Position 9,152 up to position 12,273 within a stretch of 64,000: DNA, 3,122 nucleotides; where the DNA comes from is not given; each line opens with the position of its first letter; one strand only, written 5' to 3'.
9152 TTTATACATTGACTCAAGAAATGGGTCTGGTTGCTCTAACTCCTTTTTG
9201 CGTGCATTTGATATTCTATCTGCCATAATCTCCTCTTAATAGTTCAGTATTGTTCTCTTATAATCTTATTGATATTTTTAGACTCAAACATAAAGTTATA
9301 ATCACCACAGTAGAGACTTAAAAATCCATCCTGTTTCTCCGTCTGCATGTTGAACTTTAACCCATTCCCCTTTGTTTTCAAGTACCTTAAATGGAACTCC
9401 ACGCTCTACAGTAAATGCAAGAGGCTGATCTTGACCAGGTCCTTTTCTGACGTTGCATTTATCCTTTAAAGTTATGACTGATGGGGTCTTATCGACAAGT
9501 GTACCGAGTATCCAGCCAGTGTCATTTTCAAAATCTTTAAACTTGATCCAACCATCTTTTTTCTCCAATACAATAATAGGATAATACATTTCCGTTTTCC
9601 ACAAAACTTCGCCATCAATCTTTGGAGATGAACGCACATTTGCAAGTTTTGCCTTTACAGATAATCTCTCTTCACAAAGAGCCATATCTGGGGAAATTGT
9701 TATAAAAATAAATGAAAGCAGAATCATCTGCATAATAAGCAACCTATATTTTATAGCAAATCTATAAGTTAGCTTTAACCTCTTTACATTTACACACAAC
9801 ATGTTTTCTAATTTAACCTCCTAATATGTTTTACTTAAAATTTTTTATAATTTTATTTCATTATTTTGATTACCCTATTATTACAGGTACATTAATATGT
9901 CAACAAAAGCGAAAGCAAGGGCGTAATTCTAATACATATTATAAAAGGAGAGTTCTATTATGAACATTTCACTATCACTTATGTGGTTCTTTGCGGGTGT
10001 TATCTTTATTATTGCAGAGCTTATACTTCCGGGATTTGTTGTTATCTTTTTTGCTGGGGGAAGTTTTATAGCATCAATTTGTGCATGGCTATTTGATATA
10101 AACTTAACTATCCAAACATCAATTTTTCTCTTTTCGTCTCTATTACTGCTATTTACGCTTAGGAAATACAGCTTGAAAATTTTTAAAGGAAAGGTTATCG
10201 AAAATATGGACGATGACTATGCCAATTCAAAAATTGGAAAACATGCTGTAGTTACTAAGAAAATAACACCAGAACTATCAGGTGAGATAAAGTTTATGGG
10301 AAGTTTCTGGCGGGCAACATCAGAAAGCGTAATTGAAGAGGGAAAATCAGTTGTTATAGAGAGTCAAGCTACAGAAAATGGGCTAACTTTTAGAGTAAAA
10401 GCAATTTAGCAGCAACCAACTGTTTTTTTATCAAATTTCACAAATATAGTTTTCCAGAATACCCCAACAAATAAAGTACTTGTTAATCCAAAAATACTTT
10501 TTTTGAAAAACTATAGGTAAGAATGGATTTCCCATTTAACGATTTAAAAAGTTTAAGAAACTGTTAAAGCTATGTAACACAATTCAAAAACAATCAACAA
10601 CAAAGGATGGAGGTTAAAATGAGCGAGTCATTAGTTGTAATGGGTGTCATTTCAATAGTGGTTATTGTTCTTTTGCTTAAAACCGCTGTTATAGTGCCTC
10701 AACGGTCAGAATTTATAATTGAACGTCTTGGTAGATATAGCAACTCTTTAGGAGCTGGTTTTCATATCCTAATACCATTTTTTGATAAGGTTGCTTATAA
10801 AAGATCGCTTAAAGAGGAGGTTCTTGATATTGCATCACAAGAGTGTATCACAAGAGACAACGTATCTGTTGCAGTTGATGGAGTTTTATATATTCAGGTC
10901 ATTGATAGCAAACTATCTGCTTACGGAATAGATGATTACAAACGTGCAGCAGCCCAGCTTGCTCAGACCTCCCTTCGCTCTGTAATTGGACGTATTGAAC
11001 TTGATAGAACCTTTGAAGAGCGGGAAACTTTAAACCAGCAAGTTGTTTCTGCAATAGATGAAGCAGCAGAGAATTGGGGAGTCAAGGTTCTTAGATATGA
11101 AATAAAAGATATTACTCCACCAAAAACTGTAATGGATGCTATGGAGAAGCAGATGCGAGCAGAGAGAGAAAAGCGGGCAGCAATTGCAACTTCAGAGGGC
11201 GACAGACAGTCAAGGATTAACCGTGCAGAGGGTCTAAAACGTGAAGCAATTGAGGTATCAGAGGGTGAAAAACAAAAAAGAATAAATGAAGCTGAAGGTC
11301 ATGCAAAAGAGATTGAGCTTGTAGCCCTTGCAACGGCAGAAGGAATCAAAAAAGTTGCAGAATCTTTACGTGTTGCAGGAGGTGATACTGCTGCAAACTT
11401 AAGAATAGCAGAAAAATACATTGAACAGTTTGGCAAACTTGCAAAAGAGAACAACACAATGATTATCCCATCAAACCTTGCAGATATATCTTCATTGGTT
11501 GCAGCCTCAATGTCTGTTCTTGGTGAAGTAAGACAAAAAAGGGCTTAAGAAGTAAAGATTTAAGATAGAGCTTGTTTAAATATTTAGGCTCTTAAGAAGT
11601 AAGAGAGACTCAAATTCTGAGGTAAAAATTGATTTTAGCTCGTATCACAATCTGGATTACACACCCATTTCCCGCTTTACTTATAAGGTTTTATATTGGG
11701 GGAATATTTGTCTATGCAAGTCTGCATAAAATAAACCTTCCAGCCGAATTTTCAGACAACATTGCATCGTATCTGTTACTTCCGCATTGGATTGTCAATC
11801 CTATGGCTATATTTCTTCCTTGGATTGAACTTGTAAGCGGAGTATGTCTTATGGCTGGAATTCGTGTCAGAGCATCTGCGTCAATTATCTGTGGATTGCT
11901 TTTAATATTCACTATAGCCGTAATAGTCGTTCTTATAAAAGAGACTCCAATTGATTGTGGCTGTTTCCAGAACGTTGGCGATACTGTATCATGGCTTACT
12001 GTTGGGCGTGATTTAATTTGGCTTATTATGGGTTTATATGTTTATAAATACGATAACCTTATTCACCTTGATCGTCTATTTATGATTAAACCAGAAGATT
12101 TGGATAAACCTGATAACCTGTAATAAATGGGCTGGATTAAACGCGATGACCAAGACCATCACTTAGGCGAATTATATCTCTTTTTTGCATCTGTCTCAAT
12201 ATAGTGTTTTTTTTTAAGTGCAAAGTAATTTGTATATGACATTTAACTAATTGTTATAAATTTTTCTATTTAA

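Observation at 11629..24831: Uncharacterised redox/ligand-sensing module wrapped around a selenocysteine formate dehydrogenase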

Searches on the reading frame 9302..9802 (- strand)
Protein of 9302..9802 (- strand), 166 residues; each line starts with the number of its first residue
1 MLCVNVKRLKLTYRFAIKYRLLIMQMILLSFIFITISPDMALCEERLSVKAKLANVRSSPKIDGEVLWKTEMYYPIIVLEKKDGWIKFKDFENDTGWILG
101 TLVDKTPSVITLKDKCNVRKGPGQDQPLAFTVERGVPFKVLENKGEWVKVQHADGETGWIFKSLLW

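Call 4: search_protein_families(library=pfam, proteins=[window:9302-9802:-], max_evalue=0.01)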
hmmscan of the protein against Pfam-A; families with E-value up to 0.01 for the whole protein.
window:9302-9802:- (166 aa): 3 families
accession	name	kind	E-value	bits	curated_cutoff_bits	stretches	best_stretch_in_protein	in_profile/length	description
PF06347.19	SH3_4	-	2.5e-27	94.9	24.1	2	114-166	3-55/56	Bacterial SH3 domain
PF08239.17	SH3_3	-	4.2e-23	81.7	27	2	117-165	4-53/54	Bacterial SH3 domain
PF18348.7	SH3_16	-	2.7e-07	30.7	25.8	1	118-160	1-44/49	Bacterial dipeptidyl-peptidase Sh3 domain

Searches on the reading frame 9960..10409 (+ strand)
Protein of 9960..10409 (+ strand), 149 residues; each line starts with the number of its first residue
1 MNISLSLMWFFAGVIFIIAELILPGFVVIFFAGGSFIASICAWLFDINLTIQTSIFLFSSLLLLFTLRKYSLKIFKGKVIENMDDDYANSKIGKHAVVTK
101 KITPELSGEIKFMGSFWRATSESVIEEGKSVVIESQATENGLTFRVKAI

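Call 4: search_protein_families(library=pfam, proteins=[window:9960-10409:+], max_evalue=0.01)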
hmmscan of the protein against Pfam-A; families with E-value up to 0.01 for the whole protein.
window:9960-10409:+ (149 aa): 1 family
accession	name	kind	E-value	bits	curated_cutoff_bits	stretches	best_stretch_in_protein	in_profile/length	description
PF01957.25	NfeD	-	1.9e-07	31.6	29.1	1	89-135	2-47/57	NfeD-like C-terminal, partner-binding domain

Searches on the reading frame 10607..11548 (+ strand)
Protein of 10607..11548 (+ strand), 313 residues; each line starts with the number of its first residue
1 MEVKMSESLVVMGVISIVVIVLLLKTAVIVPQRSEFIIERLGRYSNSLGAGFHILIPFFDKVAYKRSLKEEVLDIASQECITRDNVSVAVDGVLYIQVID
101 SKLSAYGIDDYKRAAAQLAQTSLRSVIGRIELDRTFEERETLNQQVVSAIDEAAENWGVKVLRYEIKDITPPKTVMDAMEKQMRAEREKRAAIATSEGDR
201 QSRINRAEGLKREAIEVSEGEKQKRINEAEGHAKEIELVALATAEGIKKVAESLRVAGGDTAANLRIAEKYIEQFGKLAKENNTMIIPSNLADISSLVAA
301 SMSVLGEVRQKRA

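Call 4: search_protein_families(library=pfam, proteins=[window:10607-11548:+], max_evalue=0.01)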
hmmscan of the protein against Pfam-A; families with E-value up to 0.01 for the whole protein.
window:10607-11548:+ (313 aa): 2 families
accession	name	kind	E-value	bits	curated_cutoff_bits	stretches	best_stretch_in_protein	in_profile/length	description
PF01145.31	Band_7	-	3.5e-37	128.6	23.6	1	29-199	2-175/176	SPFH domain / Band 7 family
PF16200.10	Band_7_C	-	1.2e-25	89.7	29.1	1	248-309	1-62/63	C-terminal region of band_7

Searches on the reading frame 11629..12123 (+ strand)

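Call 3: search_protein_families(library=pfam, proteins=[window:11629-12123:+], max_evalue=0.01)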
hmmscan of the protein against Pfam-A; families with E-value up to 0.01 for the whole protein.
window:11629-12123:+ (164 aa): 2 families
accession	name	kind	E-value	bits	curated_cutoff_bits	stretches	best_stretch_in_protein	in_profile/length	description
PF07291.16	MauE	-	1e-26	94.2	27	1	16-137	5-124/128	Methylamine utilisation protein MauE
PF07681.17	DoxX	-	1.6e-07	32.3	23.6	1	17-98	3-83/85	DoxX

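Call 6: search_protein_families(library=ncbifam, proteins=[window:11629-12123:+], max_evalue=0.01)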
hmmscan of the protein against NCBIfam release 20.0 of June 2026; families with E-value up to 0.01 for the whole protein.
window:11629-12123:+ (164 aa): 2 families
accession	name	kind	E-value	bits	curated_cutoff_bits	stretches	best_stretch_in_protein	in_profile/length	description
NF045576.1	BT_3928_fam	equivalog_domain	3.3e-13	49.5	250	1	18-145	4-136/358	BT_3928 family protein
NF050144.1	matur_HvfX_fam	equivalog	6.7e-05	23.1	80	1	15-101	3-87/165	HvfX family Cu-binding RiPP maturation protein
